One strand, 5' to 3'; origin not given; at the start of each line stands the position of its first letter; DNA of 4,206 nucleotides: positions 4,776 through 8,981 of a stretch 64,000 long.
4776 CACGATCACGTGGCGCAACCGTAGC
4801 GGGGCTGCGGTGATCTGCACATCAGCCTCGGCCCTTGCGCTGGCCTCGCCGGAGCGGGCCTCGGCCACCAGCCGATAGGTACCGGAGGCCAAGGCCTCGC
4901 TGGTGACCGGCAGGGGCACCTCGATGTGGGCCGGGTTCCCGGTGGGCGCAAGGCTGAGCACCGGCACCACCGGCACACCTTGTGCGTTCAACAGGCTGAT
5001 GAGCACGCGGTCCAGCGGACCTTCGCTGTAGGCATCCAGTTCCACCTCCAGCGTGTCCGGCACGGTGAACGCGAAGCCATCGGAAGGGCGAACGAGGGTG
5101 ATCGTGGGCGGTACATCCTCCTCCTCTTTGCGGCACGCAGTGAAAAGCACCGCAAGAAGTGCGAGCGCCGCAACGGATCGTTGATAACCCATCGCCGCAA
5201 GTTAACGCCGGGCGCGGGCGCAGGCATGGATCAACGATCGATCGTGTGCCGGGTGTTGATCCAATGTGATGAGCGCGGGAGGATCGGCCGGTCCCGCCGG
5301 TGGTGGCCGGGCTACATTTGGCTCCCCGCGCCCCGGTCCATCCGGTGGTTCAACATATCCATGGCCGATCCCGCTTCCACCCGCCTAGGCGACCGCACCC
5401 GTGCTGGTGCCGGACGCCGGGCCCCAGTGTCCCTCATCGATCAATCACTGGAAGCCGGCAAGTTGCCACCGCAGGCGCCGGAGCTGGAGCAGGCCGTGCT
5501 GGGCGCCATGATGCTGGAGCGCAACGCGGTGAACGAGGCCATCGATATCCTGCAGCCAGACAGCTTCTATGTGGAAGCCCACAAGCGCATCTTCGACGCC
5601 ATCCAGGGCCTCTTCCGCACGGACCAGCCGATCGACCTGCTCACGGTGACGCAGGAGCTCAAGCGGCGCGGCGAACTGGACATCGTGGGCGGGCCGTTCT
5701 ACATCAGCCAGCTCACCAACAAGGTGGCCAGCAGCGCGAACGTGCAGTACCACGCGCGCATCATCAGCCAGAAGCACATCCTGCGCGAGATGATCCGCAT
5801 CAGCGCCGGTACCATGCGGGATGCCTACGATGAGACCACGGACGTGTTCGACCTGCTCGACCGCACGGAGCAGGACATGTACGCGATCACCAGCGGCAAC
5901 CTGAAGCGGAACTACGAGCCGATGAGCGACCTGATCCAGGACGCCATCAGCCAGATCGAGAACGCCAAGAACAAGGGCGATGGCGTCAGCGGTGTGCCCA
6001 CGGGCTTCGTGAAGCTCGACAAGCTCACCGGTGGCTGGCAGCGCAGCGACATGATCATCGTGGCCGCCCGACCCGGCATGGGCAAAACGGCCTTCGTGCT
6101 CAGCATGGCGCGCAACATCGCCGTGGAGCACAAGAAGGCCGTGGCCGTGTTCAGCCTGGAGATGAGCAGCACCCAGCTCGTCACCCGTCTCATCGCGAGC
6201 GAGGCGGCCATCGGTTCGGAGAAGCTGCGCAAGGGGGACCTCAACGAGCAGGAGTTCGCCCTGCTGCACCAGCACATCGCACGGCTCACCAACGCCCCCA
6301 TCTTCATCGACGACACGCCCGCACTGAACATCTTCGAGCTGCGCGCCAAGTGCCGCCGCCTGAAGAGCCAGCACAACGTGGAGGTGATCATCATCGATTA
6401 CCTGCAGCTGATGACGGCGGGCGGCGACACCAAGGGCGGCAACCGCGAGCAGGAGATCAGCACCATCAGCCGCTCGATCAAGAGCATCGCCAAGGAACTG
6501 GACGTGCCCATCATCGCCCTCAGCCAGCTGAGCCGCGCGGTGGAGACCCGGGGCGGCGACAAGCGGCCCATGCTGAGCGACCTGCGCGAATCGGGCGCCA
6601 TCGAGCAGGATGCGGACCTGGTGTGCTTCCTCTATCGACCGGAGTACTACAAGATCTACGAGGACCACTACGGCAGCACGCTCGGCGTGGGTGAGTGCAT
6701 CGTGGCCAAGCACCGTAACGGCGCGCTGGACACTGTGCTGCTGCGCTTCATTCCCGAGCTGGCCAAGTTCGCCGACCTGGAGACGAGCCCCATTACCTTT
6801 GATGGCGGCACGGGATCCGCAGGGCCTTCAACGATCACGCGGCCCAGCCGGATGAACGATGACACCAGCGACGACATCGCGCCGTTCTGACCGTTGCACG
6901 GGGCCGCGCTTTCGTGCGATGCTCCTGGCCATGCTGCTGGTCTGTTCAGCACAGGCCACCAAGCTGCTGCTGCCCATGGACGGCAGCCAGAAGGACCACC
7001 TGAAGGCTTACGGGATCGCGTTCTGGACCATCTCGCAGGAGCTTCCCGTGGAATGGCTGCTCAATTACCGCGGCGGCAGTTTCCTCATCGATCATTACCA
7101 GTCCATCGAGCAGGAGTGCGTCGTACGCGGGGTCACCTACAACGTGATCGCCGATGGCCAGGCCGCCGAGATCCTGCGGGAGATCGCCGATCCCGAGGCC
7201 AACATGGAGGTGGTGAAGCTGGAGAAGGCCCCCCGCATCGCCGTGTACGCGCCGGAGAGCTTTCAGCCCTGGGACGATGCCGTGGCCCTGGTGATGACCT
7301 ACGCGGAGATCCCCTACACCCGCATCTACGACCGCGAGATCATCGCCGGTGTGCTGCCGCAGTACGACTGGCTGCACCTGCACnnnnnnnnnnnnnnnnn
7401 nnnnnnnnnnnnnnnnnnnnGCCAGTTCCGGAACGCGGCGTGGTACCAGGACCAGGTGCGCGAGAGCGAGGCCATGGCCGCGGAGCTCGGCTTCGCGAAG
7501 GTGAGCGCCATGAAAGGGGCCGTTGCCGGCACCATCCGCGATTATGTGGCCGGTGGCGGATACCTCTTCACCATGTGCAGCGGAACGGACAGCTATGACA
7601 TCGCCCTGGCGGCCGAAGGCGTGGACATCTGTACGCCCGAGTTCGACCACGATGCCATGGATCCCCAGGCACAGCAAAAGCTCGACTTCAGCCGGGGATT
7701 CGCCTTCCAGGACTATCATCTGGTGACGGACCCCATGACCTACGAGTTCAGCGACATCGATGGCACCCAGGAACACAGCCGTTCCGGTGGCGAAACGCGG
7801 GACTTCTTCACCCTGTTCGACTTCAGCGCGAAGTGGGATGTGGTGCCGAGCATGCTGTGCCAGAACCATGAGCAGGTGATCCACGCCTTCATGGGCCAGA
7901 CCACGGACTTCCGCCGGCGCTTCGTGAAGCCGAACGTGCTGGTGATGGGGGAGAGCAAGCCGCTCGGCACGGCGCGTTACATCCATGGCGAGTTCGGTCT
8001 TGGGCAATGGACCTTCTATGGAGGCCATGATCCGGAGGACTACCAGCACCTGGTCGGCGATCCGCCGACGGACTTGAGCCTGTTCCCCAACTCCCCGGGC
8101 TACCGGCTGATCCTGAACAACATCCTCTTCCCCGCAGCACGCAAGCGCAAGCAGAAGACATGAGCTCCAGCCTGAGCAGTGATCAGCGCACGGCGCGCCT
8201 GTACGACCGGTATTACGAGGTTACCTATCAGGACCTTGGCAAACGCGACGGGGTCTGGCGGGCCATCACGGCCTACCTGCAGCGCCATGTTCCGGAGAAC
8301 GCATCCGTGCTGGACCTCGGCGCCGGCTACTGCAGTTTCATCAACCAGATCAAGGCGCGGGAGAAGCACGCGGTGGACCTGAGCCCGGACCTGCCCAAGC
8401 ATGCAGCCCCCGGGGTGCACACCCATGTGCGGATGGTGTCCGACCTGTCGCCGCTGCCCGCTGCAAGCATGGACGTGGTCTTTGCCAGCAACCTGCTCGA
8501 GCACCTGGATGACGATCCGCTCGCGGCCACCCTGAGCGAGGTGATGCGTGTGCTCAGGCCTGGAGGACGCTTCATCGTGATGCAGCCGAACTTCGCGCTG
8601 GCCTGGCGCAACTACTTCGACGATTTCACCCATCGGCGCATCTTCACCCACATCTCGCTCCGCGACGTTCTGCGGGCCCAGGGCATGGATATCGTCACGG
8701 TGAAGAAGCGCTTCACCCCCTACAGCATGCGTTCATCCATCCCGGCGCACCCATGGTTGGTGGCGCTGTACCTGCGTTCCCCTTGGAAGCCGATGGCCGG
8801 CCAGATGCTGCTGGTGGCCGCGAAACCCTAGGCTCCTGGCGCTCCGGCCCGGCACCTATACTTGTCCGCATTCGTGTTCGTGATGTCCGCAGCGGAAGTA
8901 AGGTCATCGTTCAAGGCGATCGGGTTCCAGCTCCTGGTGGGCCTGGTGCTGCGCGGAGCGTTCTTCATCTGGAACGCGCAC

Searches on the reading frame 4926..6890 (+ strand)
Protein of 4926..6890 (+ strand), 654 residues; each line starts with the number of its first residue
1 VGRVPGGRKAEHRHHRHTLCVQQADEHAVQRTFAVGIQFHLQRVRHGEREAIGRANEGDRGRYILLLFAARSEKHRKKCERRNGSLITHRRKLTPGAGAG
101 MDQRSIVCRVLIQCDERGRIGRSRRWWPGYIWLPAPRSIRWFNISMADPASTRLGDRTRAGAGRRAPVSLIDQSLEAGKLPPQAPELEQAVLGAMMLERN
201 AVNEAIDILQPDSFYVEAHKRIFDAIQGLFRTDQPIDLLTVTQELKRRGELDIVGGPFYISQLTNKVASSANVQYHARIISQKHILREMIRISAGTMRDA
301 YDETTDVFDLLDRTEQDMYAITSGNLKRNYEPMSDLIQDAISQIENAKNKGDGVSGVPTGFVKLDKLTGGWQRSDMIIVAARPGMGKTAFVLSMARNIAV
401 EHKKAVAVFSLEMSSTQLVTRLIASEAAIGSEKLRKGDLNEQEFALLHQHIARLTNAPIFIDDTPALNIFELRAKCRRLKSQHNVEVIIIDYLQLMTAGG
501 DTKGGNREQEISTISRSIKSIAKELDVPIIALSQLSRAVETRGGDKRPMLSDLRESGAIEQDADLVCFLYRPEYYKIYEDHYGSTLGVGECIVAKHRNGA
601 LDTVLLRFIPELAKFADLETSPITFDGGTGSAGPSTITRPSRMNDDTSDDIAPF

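Call 81: search_protein_families(library=pfam, proteins=[window:4926-6890:+], max_evalue=0.00001)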
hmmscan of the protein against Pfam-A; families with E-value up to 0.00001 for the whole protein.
window:4926-6890:+ (654 aa): 3 families
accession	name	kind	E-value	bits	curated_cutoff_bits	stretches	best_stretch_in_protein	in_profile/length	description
PF03796.21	DnaB_C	-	6.9e-108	360.3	27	1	356-617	1-255/255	DnaB-like helicase C terminal domain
PF00772.26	DnaB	-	1.1e-32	112.6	23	1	181-281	2-102/103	DnaB-like helicase N terminal domain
PF13481.12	AAA_25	-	3e-12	47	27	1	364-534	22-189/195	AAA domain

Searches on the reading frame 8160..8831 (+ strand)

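Call 84: search_protein_families(library=pfam, proteins=[window:8160-8831:+], max_evalue=0.001)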
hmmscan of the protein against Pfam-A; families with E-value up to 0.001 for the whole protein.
window:8160-8831:+ (223 aa): 7 families
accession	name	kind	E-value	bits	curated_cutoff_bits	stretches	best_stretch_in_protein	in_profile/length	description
PF08241.18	Methyltransf_11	-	9.7e-13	49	21.2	1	51-140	1-95/95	Methyltransferase domain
PF13489.12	Methyltransf_23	-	1.3e-12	48.2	27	1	30-169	6-152/164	Methyltransferase domain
PF13649.12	Methyltransf_25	-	1.2e-11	45.6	27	1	50-136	1-97/97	Methyltransferase domain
PF08242.18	Methyltransf_12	-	5.3e-10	40.3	30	1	51-138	1-98/98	Methyltransferase domain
PF13847.12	Methyltransf_31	-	1.9e-05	24.9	27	1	47-144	4-113/145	Methyltransferase domain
PF05891.18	Methyltransf_PK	-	9.1e-05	22.5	27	1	92-182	112-200/218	AdoMet dependent proline di-methyltransferase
PF05148.21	Methyltransf_8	-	0.0002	21.8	27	1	34-140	61-156/219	Hypothetical methyltransferase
